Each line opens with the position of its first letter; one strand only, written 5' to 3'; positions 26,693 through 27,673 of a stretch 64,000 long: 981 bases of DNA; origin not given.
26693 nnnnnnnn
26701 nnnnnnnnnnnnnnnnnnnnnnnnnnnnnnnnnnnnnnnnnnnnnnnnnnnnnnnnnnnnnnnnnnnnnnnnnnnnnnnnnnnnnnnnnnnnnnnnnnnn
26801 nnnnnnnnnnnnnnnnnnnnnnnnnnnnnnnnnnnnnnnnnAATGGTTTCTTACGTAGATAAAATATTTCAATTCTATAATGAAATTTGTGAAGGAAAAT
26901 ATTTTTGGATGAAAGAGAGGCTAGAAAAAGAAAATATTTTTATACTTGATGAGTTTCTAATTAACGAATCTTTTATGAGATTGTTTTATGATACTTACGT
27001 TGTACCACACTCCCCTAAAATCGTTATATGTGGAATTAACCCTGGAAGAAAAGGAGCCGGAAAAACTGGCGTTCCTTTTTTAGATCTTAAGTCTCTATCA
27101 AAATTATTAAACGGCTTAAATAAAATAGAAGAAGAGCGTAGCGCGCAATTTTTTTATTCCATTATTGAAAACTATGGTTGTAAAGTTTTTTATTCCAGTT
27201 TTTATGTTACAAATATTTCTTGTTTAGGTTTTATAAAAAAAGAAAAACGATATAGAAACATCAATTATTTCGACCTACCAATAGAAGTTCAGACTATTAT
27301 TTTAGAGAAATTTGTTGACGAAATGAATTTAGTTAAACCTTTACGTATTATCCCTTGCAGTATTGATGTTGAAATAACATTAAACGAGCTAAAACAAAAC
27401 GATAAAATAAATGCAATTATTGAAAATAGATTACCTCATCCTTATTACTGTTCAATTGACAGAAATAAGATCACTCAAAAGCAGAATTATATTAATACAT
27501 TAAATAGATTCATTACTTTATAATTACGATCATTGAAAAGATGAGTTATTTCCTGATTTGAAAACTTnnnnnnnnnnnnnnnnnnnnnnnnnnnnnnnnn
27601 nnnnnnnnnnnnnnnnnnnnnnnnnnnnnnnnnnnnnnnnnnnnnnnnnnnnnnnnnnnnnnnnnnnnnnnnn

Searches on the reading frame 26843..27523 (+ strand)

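Call 51: search_protein_families(library=pfam, proteins=[window:26843-27523:+], max_evalue=0.0001)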
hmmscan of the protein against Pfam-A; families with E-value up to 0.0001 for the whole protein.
window:26843-27523:+ (226 aa): 1 family
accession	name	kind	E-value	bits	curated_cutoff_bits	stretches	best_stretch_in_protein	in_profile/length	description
PF03167.25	UDG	-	3.2e-06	27.7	24.3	1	55-127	5-57/141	Uracil DNA glycosylase superfamily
